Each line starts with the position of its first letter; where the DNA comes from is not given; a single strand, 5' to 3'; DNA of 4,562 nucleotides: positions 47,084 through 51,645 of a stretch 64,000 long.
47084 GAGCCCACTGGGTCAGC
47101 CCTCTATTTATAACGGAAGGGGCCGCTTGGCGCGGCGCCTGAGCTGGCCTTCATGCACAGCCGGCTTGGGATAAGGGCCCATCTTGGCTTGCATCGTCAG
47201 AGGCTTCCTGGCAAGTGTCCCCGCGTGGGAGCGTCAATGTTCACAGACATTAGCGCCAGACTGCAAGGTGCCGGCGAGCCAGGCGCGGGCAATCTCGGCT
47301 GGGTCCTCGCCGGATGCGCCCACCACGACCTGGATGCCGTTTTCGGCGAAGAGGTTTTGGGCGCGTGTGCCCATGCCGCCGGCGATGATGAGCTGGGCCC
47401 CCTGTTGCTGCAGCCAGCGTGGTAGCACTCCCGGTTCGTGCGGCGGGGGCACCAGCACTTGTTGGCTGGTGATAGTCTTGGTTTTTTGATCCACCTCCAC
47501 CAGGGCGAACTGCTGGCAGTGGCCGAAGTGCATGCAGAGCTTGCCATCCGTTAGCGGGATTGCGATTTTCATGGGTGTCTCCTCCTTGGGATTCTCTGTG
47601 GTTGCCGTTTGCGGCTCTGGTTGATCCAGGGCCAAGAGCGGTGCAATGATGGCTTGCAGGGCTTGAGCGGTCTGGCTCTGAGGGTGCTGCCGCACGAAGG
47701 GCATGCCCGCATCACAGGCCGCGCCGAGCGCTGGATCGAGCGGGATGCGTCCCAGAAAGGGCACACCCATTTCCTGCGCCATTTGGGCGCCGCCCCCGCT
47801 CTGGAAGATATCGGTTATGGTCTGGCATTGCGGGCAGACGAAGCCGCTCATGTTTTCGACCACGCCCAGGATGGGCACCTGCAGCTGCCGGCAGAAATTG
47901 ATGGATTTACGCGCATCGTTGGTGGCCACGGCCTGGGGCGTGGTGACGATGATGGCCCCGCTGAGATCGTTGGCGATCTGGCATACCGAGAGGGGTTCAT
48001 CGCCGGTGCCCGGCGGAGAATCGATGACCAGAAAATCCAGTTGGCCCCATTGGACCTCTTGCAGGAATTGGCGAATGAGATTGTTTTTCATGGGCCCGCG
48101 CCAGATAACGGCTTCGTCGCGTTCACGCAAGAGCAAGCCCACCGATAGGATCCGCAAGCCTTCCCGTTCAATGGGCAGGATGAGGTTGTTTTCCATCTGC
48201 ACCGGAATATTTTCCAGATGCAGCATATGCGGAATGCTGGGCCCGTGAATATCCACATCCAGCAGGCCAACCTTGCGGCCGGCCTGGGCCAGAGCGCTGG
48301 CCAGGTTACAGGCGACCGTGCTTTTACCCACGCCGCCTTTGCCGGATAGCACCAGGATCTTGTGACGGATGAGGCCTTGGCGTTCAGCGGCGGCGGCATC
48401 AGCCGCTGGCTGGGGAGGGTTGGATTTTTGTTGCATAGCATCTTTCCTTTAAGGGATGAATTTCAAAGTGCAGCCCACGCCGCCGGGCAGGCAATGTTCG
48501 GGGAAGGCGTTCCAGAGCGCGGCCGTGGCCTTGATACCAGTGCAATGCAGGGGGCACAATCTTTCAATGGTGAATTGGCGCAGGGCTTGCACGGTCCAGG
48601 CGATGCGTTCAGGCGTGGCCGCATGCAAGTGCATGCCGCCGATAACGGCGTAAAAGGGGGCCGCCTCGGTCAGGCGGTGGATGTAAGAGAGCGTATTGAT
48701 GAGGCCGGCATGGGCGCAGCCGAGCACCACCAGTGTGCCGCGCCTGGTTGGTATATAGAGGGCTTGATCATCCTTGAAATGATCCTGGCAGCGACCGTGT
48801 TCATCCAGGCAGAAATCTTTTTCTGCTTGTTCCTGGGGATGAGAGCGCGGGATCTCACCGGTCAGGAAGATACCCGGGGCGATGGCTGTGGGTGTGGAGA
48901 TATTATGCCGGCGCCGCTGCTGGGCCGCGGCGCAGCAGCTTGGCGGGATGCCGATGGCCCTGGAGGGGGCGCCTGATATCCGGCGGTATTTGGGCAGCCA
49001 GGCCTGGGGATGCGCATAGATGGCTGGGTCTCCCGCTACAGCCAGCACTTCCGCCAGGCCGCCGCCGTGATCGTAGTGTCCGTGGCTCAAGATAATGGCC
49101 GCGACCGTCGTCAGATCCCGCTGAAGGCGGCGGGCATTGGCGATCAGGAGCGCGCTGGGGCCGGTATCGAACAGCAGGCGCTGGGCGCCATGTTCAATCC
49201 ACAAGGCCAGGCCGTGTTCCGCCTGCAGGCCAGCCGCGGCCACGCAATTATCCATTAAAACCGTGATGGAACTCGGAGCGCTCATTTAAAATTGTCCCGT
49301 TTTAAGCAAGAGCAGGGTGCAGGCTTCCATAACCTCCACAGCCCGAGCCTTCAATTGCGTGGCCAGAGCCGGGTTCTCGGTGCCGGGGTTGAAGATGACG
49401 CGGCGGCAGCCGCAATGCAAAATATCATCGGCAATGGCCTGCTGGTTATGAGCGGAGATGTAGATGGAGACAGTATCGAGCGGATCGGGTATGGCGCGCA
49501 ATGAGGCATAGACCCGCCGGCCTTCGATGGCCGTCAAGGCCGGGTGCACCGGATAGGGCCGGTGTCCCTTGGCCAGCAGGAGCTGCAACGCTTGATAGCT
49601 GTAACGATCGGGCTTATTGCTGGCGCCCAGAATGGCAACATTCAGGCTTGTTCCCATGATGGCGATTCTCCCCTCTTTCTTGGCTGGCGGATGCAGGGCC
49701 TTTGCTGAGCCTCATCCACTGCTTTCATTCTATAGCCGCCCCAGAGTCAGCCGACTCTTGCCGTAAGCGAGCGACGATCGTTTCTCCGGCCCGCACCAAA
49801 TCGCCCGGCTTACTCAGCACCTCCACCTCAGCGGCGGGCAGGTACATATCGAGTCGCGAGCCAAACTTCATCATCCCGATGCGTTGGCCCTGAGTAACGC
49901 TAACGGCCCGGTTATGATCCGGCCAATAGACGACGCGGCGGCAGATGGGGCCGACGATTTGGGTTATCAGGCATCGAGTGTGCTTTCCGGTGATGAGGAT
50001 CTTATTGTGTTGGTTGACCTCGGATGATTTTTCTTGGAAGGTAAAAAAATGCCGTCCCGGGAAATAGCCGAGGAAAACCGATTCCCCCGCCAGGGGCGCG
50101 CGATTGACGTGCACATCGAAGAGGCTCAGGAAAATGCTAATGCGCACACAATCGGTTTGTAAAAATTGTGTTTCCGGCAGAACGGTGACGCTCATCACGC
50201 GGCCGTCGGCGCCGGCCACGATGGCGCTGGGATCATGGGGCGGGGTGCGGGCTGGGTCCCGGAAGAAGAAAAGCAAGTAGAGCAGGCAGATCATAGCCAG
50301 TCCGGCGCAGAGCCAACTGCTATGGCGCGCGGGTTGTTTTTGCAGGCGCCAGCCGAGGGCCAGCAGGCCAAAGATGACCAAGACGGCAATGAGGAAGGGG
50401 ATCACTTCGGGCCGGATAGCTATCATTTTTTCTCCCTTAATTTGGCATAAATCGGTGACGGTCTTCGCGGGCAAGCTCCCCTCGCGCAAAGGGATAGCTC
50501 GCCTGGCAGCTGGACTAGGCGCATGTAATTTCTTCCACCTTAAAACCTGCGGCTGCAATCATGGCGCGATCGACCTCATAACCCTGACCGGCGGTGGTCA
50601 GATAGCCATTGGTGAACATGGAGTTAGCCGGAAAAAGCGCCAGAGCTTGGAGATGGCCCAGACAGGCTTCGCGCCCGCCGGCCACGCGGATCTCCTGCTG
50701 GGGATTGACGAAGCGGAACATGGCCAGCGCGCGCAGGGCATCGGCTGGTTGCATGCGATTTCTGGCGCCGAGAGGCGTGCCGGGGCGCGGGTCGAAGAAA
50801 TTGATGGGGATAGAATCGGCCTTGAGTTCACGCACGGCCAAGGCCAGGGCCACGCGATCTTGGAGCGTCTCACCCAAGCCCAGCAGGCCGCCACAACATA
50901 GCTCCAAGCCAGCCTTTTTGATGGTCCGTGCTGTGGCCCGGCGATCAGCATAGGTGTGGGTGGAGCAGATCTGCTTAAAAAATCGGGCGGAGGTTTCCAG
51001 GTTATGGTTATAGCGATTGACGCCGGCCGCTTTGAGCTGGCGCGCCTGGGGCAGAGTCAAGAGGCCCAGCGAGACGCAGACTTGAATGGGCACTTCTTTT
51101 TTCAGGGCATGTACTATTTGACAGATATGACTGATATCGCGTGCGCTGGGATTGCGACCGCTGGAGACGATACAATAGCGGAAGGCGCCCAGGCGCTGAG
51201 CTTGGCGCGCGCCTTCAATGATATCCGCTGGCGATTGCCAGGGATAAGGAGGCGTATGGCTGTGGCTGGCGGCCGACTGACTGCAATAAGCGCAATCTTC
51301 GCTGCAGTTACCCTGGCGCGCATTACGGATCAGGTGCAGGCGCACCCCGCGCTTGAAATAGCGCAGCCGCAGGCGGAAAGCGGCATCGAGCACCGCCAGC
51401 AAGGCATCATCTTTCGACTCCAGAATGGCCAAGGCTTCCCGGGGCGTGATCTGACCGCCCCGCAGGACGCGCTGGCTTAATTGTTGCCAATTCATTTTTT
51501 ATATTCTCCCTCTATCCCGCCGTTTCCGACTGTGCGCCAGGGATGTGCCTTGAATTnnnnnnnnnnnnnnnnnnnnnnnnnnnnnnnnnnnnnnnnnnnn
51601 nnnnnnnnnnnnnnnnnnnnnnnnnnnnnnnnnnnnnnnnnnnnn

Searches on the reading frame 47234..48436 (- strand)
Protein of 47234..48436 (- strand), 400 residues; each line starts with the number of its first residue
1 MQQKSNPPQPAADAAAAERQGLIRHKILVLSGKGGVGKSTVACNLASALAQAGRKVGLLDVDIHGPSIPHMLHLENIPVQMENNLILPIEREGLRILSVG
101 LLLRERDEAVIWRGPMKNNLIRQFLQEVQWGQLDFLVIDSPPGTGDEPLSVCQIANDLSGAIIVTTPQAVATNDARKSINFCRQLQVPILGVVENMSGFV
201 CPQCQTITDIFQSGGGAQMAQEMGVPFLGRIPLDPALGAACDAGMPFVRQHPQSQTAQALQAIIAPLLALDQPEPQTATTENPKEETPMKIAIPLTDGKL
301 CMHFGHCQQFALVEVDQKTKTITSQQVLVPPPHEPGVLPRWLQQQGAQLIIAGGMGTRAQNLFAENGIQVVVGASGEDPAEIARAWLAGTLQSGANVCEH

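Call 4: search_protein_families(library=pfam, proteins=[window:47234-48436:-], max_evalue=0.01)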
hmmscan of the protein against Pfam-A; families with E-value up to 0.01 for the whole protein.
window:47234-48436:- (400 aa): 17 families
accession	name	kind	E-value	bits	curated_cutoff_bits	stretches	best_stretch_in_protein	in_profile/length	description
PF10609.15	ParA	-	7.7e-103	343.6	27.1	1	23-265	2-243/246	NUBPL iron-transfer P-loop NTPase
PF02579.22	Nitro_FeMo-Co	-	7.7e-18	65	26.3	1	297-387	2-93/94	Dinitrogenase iron-molybdenum cofactor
PF01656.29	CbiA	-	9.6e-15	55.1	25.4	1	27-246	1-124/125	CobQ/CobB/MinD/ParA nucleotide binding domain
PF13614.12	AAA_31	-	8.1e-11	42.6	27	1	27-149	4-134/177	AAA domain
PF09140.17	MipZ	-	1.2e-08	35.1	20.7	1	25-144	1-110/262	ATPase MipZ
PF02374.21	ArsA_ATPase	-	5.3e-08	32.9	24.3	1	25-62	1-38/305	Anion-transporting ATPase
PF00142.24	Fer4_NifH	-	1.3e-06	28.5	25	1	28-74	3-49/271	4Fe-4S iron sulfur cluster binding proteins, NifH/frxC family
PF13500.12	AAA_26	-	3.1e-05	24.4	27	0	153-239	122-196/198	AAA domain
PF13481.12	AAA_25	-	4e-05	23.8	27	1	21-56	28-63/195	AAA domain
PF25199.1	nSTAND_NTPase5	-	0.00014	22.2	34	0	24-65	40-82/145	Novel STAND NTPase 5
PF20720.3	nSTAND3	-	0.00024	21.3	27.2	1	20-56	12-48/155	Novel STAND NTPase 3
PF01583.26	APS_kinase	-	0.0014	19.1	21.1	1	26-62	3-39/152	Adenylylsulphate kinase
PF03308.22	MeaB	-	0.0015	18.1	23.1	1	25-63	33-71/273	Methylmalonyl Co-A mutase-associated GTPase MeaB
PF16575.11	CLP1_P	-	0.0026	18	26.6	1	32-66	1-35/188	mRNA cleavage and polyadenylation factor CLP1 P-loop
PF06564.18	CBP_BcsQ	-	0.0047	16.9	21.3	0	26-61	2-38/234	Cellulose biosynthesis protein BcsQ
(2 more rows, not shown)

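Call 64: search_protein_families(library=ncbifam, proteins=[window:47234-48436:-], max_evalue=0.00001)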
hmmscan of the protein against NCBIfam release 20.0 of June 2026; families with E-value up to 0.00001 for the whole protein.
window:47234-48436:- (400 aa): 17 families
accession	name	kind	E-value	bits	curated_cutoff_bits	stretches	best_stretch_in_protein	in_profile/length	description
NF041136.1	MrpORP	equivalog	2.5e-159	530.4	450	1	23-391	4-365/365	iron-sulfur cluster carrier protein MrpORP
NF008669.0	PRK11670.1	equivalog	1.2e-70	238.3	348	1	23-263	106-345/369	iron-sulfur cluster carrier protein ApbC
TIGR01969.1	minD_arch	subfamily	1.3e-27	96.6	201.75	1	27-270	3-233/251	cell division ATPase MinD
TIGR01968.1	minD_bact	equivalog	2.3e-17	63.2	212.9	1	27-272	4-241/261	septum site-determining protein MinD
NF041546.1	ParA_partition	equivalog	5.7e-14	52.1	180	1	27-63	2-38/203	ParA family partition ATPase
TIGR03371.1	cellulose_yhjQ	equivalog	3.7e-11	43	157.85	1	26-64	3-41/246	cellulose biosynthesis protein BcsQ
NF047398.1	AAA_KGGVGR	domain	1e-10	42.2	90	1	27-75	5-53/190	KGGVGR-motif variant AAA ATPase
NF053622.1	ATPseBagAMYCTU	equivalog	1.5e-09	37.7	400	1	24-79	6-60/325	ATPase BagA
TIGR01007.1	eps_fam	subfamily_domain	2.9e-09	36.8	108.05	1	26-76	19-69/204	polysaccharide biosynthesis tyrosine autokinase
NF008079.0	PRK10818.1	equivalog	3.5e-09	36.4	508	1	27-176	5-154/270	septum site-determining protein MinD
NF009701.0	PRK13230.1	subfamily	4.9e-07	29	350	1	28-78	4-54/291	nitrogenase reductase-like protein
TIGR03815.1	CpaE_hom_Actino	equivalog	5e-07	29.2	154.45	0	27-78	114-165/340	septum site-determining protein Ssd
NF033200.1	F430_CfbC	exception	1.1e-06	28.2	402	0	28-79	3-54/260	Ni-sirohydrochlorin a,c-diamide reductive cyclase ATP-dependent reductase subunit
TIGR01287.1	nifH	equivalog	2.4e-06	27.1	394.35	1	29-80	4-55/275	nitrogenase iron protein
TIGR01281.1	DPOR_bchL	equivalog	2.5e-06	27.1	345.15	1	27-59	2-34/268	ferredoxin:protochlorophyllide reductase (ATP-dependent) iron-sulfur ATP-binding protein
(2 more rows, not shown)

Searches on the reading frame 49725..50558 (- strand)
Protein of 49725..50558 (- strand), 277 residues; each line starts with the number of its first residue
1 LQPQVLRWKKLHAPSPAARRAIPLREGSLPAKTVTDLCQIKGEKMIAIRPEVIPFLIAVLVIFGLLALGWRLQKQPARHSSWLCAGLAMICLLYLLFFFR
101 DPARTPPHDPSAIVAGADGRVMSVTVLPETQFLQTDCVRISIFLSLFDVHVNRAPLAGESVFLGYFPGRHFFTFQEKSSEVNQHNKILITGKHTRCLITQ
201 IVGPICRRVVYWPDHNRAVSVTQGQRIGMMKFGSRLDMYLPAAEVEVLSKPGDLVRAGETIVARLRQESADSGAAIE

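Call 4: search_protein_families(library=pfam, proteins=[window:49725-50558:-], max_evalue=0.01)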
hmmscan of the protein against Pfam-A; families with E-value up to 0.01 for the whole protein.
window:49725-50558:- (277 aa): 2 families
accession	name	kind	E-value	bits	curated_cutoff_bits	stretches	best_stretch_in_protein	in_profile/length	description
PF02666.20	PS_Dcarbxylase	-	5.2e-33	114.8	22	1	96-263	6-198/198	Phosphatidylserine decarboxylase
PF13567.11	DUF4131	-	0.0018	18.4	31.6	1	55-115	8-63/165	Domain of unknown function (DUF4131)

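Call 64: search_protein_families(library=ncbifam, proteins=[window:49725-50426:-], max_evalue=0.00001)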
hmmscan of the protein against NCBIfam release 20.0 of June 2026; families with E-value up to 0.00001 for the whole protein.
window:49725-50426:- (233 aa): 11 families
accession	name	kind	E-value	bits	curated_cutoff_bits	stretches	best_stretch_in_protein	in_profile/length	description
NF003678.0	PRK05305.1-2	equivalog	6.8e-55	185.7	225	1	3-221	7-217/218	phosphatidylserine decarboxylase family protein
NF003685.0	PRK05305.2-5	equivalog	4.1e-48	163.3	183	1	22-224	19-196/198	phosphatidylserine decarboxylase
NF003682.0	PRK05305.2-2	equivalog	1.9e-47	161.4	284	1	38-220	33-211/212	phosphatidylserine decarboxylase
NF003679.0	PRK05305.1-3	equivalog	1.4e-46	158.9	252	1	4-221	27-233/234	phosphatidylserine decarboxylase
NF003677.0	PRK05305.1-1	equivalog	3.1e-43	147.7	315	1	5-227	15-226/232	phosphatidylserine decarboxylase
TIGR00164.2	AS_decarb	equivalog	1.5e-42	145.3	230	1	44-223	28-213/215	archaetidylserine decarboxylase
NF003684.0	PRK05305.2-4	equivalog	3.1e-38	131.6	317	1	43-227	34-220/228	phosphatidylserine decarboxylase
NF003680.0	PRK05305.1-5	equivalog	2.7e-37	128.2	262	1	38-223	34-216/217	phosphatidylserine decarboxylase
NF003683.0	PRK05305.2-3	equivalog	8.1e-36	123.3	244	1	40-220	32-202/204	phosphatidylserine decarboxylase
NF003681.0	PRK05305.2-1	equivalog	5.3e-33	114.3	377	1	43-223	39-220/231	phosphatidylserine decarboxylase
NF038088.1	anchor_synt_D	exception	2.2e-32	112.1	240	1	43-219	29-193/194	protein sorting system archaetidylserine decarboxylase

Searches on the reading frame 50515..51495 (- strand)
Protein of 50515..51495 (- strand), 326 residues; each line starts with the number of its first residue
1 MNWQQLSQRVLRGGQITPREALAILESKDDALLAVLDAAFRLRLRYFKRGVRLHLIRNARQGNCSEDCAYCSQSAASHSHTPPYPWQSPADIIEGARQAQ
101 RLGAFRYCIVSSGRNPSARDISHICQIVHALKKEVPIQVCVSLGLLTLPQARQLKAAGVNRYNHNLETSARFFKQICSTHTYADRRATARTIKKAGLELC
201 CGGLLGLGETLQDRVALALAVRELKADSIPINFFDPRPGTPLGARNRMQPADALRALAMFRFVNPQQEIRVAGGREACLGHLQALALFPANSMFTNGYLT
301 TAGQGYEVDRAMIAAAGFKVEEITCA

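Call 4: search_protein_families(library=pfam, proteins=[window:50515-51495:-], max_evalue=0.01)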
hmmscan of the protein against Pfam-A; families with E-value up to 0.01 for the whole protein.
window:50515-51495:- (326 aa): 2 families
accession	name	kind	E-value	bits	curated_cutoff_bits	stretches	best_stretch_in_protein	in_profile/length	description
PF04055.27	Radical_SAM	-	1.1e-22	81.5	29.5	1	62-218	5-163/166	Radical SAM superfamily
PF06968.18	BATS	-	3.9e-22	78.7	22.2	1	230-319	1-88/88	Biotin and Thiamin Synthesis associated domain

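Call 7: search_protein_families(library=ncbifam, proteins=[window:50515-51495:-], max_evalue=0.001)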
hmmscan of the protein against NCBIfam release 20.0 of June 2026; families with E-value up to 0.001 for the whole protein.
window:50515-51495:- (326 aa): 21 families
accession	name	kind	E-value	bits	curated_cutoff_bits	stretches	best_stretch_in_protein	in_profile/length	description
TIGR00433.2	bioB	equivalog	1.3e-111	372.8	225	1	15-319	2-307/307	biotin synthase BioB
NF006308.0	PRK08508.1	equivalog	1.5e-67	227.8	377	1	53-322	6-276/279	biotin synthase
TIGR03910.1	pyrrolys_PylB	equivalog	7.5e-19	67.8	348.2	1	4-269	6-273/347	methylornithine synthase PylB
TIGR03957.1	rSAM_HmdB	equivalog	1.2e-16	60.8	320.9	1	18-271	3-257/317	5,10-methenyltetrahydromethanopterin hydrogenase cofactor biosynthesis protein HmdB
TIGR03956.1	rSAM_HydE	equivalog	4.1e-14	52.6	254.6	1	13-266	8-261/340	[FeFe] hydrogenase H-cluster radical SAM maturase HydE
NF053743.1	LipS2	equivalog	1.5e-10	41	270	1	61-247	30-215/292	LipS2 family lipoyl synthase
NF006687.0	PRK09234.1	equivalog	3.7e-09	35.3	1018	1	6-136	482-609/849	bifunctional FO biosynthesis protein CofGH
NF005609.0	PRK07360.1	equivalog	1.8e-07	30.2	426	1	4-136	9-140/374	7,8-didemethyl-8-hydroxy-5-deazariboflavin synthase subunit CofH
NF045502.1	variant_rSAM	domain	2e-07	30.3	125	1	65-177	143-264/357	radical SAM protein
TIGR00510.1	lipA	equivalog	4.4e-07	29.5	310.25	1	63-213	72-223/302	lipoyl synthase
NF004019.1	PRK05481.1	subfamily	9.3e-07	28.4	203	1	63-229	56-222/286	lipoyl synthase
NF009544.0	PRK12928.1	subfamily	1.3e-06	27.9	210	1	63-231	75-244/300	lipoyl synthase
NF001199.0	PRK00164.2-1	equivalog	1.5e-06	27.6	231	1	57-182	15-135/308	GTP 3',8-cyclase MoaA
TIGR02668.1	moaA_archaeal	equivalog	3.2e-06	26.3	325.25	1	55-185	11-136/303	GTP 3',8-cyclase MoaA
NF004911.0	PRK06267.1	equivalog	3.6e-06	26.4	305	1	35-269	9-239/351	hypothetical protein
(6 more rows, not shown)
